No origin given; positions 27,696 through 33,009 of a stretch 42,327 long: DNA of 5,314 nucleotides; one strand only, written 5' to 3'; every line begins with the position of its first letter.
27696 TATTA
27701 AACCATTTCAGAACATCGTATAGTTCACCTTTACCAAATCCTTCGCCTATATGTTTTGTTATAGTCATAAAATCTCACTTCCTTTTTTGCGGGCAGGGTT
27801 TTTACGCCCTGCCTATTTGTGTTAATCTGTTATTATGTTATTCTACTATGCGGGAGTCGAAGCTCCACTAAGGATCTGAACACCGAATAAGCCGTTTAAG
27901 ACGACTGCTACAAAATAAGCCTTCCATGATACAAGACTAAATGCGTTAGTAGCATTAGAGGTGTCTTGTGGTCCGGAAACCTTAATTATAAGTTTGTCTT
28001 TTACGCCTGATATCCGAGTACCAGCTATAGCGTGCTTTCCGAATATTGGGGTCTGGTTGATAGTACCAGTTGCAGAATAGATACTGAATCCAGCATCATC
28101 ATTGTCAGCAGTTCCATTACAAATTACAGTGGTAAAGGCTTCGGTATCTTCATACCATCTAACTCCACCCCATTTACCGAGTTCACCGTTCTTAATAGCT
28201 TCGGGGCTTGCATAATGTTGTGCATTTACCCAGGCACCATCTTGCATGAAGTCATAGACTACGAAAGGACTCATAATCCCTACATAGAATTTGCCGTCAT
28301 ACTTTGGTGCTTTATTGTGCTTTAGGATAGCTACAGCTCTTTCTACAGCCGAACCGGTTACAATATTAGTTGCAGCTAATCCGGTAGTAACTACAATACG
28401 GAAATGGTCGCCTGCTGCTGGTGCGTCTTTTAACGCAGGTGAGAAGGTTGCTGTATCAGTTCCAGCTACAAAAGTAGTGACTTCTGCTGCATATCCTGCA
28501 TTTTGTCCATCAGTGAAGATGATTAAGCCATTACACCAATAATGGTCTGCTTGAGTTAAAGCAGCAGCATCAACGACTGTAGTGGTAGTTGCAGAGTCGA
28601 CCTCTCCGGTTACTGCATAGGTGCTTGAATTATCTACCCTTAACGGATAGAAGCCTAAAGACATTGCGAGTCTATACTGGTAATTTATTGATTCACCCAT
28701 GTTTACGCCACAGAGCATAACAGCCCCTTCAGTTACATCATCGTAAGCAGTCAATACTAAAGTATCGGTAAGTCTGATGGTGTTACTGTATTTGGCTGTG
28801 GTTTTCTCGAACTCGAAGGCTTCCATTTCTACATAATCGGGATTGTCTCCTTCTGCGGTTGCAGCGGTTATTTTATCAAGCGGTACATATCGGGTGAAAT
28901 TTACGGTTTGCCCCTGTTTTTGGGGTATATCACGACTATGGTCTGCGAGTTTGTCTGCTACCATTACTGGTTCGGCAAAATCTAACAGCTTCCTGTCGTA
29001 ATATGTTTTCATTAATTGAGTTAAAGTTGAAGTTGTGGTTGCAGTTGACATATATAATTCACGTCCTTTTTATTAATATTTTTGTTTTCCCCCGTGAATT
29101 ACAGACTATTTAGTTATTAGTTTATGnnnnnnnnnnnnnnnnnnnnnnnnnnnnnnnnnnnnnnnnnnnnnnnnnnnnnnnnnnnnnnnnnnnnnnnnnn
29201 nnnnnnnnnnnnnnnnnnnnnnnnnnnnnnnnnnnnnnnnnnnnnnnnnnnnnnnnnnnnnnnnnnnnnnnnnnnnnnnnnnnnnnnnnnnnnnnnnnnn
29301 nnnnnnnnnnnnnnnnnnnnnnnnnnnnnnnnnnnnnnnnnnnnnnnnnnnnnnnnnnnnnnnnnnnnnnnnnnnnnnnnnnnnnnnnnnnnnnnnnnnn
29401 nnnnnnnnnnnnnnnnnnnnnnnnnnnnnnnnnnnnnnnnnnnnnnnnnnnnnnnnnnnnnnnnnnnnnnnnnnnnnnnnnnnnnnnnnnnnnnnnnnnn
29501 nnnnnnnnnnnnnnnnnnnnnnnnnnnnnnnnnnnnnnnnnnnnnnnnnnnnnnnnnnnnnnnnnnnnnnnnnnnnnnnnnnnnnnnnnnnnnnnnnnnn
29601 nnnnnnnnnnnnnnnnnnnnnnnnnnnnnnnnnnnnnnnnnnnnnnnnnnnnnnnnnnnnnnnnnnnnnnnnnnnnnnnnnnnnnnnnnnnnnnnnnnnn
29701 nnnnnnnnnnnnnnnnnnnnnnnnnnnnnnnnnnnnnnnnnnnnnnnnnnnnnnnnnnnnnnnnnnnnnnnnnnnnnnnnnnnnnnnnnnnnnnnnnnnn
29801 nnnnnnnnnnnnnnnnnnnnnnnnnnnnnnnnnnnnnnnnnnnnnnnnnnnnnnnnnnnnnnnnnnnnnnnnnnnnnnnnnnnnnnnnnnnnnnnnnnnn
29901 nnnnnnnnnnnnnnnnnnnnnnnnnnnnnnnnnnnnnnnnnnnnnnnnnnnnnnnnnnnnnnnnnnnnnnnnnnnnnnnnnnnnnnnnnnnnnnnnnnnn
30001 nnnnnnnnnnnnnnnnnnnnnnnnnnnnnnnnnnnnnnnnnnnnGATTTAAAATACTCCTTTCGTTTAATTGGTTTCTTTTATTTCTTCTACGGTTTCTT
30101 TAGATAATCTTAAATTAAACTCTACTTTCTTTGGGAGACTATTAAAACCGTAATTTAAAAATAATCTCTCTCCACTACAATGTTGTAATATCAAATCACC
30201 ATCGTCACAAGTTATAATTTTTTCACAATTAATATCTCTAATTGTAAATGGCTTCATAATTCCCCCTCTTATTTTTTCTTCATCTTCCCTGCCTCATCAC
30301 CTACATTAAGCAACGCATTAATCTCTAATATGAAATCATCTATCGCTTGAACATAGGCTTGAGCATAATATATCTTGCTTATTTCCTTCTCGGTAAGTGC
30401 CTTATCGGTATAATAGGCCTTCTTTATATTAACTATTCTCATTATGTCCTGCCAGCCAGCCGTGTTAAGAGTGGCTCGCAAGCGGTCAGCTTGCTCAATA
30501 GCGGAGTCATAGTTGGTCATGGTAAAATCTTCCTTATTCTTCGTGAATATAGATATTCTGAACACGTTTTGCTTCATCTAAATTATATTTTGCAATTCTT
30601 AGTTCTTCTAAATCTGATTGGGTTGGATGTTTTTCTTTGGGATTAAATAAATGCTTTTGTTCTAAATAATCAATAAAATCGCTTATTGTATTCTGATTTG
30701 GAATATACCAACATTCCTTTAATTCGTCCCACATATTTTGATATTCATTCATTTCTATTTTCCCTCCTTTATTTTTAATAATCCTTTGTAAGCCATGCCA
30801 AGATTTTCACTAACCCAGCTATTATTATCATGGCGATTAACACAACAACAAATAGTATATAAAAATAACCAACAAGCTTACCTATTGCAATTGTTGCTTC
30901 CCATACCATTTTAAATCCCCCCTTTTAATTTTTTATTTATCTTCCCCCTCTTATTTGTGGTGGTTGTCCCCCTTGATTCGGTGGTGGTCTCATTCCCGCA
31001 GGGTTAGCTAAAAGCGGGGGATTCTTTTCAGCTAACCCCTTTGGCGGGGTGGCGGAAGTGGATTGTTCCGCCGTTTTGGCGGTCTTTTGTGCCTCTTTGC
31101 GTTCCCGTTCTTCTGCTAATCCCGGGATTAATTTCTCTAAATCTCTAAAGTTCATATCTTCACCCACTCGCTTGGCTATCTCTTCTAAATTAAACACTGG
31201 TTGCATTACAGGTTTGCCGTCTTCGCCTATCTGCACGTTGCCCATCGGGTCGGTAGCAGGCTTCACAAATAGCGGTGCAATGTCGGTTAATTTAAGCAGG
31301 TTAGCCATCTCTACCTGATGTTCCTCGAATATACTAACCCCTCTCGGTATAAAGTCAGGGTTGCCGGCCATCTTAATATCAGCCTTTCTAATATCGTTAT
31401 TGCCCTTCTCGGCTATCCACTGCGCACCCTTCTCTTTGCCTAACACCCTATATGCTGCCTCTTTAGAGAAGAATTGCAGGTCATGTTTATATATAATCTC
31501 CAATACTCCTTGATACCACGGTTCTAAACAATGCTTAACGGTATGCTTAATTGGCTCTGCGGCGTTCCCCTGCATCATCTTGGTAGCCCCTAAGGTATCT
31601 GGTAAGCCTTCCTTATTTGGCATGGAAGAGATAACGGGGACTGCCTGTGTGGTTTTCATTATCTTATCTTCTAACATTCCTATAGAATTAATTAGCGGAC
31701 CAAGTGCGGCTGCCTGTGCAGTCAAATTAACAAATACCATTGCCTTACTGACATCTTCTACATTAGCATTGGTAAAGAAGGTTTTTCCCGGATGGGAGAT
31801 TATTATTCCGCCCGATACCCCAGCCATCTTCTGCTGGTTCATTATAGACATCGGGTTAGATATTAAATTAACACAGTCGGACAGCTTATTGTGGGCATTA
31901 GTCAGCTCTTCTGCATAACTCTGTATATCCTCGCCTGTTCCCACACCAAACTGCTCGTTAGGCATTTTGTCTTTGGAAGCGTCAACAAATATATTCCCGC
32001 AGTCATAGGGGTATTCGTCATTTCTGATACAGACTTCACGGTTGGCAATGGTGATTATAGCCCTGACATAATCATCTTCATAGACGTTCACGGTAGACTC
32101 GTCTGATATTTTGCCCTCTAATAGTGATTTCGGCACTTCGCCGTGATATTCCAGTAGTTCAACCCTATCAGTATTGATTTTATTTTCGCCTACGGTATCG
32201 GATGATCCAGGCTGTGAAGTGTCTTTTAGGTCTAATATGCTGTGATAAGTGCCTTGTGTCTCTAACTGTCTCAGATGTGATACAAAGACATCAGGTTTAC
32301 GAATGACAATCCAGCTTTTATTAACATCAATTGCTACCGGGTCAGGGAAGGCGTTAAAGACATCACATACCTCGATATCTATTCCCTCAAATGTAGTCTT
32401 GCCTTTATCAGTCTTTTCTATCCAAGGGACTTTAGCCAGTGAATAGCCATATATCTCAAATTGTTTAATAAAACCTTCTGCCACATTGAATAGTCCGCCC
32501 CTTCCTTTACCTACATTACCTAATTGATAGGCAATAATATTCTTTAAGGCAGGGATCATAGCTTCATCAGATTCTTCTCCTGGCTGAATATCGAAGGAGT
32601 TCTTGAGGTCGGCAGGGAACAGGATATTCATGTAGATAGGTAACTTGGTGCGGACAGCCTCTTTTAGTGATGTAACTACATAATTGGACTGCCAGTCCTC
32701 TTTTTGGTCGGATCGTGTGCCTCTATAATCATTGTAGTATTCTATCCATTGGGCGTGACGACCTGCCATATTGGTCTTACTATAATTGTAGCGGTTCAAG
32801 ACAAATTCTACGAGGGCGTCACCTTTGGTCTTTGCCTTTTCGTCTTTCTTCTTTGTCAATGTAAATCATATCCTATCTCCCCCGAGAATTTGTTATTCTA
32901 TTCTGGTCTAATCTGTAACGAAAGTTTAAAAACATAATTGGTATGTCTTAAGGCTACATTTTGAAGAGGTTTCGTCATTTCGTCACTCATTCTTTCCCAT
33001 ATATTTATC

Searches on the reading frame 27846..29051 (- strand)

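Call 76: search_protein_families(library=pfam, max_evalue=0.0001, proteins=[window:27846-29051:-])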
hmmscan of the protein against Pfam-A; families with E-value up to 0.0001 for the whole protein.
window:27846-29051:- (401 aa): 1 family
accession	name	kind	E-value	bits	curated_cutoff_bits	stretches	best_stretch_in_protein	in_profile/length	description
PF13252.12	Phage_capsid_3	-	8.7e-05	22.1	23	0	176-342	134-310/376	Phage capsid protein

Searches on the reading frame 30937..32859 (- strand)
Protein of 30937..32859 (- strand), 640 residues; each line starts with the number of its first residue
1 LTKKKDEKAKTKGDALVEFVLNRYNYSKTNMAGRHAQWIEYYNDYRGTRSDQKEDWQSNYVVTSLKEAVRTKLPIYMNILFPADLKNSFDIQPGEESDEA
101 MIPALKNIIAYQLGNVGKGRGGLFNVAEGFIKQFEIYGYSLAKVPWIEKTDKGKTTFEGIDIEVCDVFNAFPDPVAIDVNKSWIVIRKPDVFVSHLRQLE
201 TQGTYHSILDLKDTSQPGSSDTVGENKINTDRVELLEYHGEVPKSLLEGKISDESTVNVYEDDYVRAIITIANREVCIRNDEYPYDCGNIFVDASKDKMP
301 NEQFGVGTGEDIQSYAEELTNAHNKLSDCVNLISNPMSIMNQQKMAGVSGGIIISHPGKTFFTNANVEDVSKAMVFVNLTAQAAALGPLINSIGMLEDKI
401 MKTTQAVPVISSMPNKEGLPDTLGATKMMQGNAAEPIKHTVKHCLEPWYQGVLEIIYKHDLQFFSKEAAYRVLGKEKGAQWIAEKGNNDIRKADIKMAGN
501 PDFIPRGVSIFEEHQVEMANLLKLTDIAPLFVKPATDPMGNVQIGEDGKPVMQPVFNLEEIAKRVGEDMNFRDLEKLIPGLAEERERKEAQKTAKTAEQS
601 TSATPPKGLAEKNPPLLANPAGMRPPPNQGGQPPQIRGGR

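Call 76: search_protein_families(library=pfam, max_evalue=0.0001, proteins=[window:30937-32859:-])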
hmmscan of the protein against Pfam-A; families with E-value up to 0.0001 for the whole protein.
window:30937-32859:- (640 aa): 1 family
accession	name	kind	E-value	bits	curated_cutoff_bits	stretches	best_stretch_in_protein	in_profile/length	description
PF23899.1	SU10_portal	-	6.4e-07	28.6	30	0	26-161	15-141/593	Phage SU10 portal protein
